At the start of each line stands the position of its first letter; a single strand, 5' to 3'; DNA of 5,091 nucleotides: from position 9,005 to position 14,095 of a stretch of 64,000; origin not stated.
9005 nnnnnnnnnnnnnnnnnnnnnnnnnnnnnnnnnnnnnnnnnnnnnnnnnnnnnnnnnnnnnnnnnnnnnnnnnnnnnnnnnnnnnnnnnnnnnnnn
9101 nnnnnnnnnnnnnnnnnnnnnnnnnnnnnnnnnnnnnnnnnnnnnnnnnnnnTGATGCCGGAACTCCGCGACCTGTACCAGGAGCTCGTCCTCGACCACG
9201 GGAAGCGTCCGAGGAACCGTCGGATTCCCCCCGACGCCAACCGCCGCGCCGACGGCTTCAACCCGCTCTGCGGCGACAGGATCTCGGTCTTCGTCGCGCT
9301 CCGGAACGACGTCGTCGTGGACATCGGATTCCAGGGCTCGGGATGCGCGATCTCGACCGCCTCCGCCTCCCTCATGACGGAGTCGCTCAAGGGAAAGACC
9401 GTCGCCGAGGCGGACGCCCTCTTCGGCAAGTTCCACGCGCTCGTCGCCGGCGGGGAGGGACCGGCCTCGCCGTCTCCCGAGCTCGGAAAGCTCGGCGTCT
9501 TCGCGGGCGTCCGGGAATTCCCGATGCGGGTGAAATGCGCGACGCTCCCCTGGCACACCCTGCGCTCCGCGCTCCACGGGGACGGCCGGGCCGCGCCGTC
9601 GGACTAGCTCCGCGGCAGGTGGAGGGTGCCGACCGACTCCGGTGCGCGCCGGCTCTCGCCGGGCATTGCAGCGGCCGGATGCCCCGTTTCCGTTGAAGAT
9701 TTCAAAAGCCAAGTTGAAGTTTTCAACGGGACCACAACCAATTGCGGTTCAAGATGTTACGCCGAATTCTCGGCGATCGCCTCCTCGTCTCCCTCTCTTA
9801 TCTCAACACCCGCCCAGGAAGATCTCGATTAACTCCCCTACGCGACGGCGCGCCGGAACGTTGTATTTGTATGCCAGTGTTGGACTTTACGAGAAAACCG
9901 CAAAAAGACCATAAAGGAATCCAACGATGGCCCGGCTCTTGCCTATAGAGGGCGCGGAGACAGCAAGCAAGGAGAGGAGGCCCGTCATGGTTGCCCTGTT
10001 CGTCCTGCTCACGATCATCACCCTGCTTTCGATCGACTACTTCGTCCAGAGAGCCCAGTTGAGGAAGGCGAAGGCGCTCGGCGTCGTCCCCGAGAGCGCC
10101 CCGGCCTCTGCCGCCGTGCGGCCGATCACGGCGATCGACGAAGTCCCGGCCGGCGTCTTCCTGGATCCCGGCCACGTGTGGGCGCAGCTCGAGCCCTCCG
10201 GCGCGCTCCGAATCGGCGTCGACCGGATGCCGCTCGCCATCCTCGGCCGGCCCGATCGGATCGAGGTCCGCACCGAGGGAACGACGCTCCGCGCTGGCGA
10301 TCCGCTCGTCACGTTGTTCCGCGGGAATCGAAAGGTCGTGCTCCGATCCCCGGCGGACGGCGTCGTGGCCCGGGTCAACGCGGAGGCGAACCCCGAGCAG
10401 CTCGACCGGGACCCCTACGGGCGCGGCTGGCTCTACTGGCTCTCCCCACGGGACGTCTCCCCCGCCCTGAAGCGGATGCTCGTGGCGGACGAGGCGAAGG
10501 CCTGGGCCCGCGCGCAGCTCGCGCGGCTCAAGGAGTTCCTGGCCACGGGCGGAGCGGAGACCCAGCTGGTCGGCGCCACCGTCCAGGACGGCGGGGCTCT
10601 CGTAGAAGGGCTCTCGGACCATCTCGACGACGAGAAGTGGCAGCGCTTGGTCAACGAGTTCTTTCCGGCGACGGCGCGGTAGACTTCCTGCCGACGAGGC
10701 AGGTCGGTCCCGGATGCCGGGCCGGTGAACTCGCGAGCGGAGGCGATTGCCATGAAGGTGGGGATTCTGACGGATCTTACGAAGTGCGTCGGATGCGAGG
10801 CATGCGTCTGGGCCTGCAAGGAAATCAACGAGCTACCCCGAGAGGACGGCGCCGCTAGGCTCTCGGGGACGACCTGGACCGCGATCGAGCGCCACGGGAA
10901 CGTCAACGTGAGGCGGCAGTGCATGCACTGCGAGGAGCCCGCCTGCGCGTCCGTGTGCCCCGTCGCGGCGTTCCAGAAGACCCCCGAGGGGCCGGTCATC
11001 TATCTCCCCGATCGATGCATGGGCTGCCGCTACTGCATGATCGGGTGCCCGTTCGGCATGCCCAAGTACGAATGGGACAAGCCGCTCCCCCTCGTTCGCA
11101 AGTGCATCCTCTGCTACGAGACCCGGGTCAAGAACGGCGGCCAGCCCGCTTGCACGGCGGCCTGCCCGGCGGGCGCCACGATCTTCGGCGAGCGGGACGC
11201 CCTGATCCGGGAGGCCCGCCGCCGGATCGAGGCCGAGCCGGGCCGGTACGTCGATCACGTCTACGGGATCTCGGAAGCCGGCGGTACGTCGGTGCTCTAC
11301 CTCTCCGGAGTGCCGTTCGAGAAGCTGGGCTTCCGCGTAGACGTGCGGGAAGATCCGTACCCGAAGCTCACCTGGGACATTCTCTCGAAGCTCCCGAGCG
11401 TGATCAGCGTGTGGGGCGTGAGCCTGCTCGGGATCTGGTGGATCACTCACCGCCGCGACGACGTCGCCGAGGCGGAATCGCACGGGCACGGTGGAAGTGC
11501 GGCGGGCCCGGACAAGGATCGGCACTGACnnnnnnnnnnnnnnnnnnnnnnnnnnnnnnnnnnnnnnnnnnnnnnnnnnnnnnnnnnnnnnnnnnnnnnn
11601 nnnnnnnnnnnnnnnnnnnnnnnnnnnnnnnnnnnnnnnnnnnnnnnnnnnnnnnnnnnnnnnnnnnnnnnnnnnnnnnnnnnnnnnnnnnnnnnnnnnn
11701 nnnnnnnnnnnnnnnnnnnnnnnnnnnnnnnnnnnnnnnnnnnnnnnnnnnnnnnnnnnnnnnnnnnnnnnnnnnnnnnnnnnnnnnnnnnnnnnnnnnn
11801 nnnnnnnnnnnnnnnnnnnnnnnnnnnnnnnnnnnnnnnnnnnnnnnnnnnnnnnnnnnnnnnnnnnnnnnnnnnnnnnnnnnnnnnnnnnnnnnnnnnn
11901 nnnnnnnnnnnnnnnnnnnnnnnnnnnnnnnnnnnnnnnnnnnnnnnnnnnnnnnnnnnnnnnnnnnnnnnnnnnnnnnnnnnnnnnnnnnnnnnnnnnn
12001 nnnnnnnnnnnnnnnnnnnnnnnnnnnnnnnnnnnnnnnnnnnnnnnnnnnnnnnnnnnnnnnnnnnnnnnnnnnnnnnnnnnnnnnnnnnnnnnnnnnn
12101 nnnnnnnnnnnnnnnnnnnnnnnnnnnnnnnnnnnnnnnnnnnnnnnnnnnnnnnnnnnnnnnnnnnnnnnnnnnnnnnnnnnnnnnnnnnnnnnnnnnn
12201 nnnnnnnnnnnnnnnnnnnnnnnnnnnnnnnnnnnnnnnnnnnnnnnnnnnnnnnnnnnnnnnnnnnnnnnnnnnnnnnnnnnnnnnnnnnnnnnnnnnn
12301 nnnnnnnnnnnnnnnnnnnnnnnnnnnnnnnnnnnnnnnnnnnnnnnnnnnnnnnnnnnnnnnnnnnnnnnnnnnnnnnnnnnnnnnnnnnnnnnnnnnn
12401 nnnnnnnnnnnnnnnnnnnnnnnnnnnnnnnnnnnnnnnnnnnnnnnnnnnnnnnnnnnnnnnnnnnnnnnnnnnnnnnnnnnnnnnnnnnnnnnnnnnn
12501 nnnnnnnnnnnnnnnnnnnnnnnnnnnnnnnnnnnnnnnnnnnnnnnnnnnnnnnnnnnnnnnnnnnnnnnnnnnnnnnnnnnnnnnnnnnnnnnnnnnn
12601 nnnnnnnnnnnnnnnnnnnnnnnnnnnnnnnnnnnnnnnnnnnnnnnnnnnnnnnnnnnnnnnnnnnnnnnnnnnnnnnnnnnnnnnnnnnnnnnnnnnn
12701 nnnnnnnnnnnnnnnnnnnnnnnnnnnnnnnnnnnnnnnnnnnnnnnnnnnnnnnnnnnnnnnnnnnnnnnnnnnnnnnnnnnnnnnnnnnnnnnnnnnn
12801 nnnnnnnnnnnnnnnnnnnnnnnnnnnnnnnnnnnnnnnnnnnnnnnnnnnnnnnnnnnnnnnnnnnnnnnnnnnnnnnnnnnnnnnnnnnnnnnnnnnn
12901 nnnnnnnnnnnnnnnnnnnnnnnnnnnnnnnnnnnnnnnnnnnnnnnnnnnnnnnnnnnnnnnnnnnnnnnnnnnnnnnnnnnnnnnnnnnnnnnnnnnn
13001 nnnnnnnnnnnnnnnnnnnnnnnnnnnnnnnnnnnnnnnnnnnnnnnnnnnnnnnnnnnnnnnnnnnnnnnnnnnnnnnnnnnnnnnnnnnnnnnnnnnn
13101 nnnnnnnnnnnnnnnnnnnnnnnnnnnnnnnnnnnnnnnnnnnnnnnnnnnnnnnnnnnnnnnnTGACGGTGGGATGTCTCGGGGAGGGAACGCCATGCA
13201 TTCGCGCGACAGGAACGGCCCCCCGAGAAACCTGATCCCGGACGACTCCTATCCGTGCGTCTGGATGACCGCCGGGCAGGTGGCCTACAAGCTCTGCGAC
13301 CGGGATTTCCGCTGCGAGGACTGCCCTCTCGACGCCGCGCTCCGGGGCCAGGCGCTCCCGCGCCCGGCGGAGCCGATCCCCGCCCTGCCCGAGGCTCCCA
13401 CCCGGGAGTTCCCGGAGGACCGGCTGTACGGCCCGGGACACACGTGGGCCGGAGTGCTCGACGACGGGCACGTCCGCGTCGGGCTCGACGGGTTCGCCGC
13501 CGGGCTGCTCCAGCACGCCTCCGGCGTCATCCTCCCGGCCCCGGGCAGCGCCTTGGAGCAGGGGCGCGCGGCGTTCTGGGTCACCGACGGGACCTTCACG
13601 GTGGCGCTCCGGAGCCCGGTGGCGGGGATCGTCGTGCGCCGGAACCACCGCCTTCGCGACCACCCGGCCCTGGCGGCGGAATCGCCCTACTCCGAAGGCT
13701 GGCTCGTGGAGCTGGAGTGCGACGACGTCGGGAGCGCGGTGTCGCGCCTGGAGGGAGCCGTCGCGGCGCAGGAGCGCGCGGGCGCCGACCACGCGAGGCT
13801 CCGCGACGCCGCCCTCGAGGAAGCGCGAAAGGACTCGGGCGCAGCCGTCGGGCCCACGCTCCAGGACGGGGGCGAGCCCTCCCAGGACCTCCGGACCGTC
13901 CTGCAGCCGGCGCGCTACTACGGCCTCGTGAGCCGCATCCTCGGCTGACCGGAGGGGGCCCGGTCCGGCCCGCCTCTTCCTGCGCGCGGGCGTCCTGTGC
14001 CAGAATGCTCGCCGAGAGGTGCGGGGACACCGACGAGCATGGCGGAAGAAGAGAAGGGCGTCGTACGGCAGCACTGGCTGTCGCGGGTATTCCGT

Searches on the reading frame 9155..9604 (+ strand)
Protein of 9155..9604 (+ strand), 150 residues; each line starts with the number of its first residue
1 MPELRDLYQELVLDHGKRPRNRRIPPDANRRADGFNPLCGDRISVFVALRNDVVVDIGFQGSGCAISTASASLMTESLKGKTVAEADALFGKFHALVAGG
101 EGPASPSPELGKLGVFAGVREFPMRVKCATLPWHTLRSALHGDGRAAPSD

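Call 44: search_protein_families(library=pfam, proteins=[window:9155-9604:+], max_evalue=0.00001)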
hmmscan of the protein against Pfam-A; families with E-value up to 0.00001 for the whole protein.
window:9155-9604:+ (150 aa): 1 family
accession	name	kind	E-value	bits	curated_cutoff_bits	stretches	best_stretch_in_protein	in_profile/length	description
PF01592.21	NifU_N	-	9.3e-19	68.3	22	1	8-128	2-126/127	NifU-like N terminal domain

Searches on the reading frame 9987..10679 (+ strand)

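Call 44: search_protein_families(library=pfam, proteins=[window:9987-10679:+], max_evalue=0.00001)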
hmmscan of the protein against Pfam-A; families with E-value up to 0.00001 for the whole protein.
window:9987-10679:+ (231 aa): 1 family
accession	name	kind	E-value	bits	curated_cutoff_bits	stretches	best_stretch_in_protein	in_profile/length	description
PF01597.25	GCV_H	-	1.2e-10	41.8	22.2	1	63-170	7-115/122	Glycine cleavage H-protein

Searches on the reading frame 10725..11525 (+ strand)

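Call 44: search_protein_families(library=pfam, proteins=[window:10725-11525:+], max_evalue=0.00001)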
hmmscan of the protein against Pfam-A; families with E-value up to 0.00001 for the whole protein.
window:10725-11525:+ (267 aa): 7 families
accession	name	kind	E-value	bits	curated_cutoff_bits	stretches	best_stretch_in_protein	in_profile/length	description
PF13247.11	Fer4_11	-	2.2e-18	66.7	26.2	1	64-157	8-100/100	4Fe-4S dicluster domain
PF12797.12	Fer4_2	-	8.4e-10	38.4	24.5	0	14-32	3-21/22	4Fe-4S binding domain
PF12838.12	Fer4_7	-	2.3e-09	38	27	0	65-111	1-51/52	4Fe-4S dicluster domain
PF13187.11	Fer4_9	-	1.7e-08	34.8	27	0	97-151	1-51/52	4Fe-4S dicluster domain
PF13237.11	Fer4_10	-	2e-08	34.5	25.5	0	92-148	3-53/53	4Fe-4S dicluster domain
PF12837.12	Fer4_6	-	4.2e-07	30.1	25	0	95-111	6-22/24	4Fe-4S binding domain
PF00037.32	Fer4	-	5.4e-06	26.4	21.1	0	93-112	3-22/24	4Fe-4S binding domain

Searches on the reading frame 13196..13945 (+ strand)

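Call 45: search_protein_families(library=pfam, proteins=[window:13196-13945:+], max_evalue=0.00001)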
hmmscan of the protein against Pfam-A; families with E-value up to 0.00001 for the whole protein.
window:13196-13945:+ (250 aa): 1 family
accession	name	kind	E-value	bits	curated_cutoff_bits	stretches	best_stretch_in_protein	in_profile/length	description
PF01597.25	GCV_H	-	1e-14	54.9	22.2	1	78-186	3-110/122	Glycine cleavage H-protein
